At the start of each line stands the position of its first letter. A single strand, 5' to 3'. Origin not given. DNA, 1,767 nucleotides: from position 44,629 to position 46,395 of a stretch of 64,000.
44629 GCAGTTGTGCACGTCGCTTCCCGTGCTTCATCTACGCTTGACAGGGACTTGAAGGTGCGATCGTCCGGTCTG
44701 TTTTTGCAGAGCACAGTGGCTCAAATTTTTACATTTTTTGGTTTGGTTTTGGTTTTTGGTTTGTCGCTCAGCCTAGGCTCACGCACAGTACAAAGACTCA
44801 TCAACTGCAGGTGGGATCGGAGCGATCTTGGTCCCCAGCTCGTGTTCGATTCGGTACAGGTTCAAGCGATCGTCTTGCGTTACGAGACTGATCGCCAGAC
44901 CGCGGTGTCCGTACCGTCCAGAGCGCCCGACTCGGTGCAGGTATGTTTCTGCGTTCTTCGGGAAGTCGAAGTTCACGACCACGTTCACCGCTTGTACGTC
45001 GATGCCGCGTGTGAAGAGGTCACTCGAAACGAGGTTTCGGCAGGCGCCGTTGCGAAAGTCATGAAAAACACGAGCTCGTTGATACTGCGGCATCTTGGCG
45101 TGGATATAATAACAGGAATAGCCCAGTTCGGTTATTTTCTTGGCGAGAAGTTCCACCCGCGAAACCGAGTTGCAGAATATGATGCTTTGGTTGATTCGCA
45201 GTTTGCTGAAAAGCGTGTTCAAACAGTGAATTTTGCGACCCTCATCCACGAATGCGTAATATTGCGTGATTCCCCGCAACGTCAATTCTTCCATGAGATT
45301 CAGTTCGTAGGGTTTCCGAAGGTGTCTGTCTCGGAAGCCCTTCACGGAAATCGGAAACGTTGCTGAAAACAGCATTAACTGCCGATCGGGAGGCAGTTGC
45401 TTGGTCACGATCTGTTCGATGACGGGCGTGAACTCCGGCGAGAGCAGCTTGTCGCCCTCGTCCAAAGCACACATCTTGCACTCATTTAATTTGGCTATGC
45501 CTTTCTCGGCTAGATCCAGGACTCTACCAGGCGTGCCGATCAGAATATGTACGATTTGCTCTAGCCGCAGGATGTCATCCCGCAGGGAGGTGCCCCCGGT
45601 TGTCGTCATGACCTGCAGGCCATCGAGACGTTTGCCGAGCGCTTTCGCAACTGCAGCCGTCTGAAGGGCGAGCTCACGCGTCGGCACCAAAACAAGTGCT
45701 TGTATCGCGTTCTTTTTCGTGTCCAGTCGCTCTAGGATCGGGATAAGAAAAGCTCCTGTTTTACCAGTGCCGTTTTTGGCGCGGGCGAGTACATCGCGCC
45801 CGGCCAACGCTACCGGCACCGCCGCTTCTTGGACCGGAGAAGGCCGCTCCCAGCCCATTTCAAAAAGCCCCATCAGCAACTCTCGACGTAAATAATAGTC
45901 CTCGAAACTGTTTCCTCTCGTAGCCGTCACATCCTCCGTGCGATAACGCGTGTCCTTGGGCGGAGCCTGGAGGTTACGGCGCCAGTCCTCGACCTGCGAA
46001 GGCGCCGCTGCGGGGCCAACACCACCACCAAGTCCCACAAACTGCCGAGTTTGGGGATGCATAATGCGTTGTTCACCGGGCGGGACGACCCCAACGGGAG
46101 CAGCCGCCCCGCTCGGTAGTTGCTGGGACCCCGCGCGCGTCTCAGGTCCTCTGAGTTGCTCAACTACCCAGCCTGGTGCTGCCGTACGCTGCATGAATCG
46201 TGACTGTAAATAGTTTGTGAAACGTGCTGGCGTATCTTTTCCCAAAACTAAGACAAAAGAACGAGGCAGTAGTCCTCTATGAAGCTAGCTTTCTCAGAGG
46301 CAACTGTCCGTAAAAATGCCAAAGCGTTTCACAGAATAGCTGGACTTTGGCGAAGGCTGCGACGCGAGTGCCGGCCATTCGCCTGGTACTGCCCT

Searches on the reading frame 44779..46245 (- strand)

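Call 10: search_protein_families(library=pfam, proteins=[window:44779-46245:-], max_evalue=0.001)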
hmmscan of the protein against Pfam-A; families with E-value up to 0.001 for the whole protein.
window:44779-46245:- (488 aa): 2 families
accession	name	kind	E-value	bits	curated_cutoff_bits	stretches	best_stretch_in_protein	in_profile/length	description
PF00270.35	DEAD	-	6.1e-42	143.6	26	1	136-301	1-164/167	DEAD/DEAH box helicase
PF00271.37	Helicase_C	-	1.4e-31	109.4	23.5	1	338-446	2-110/110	Helicase conserved C-terminal domain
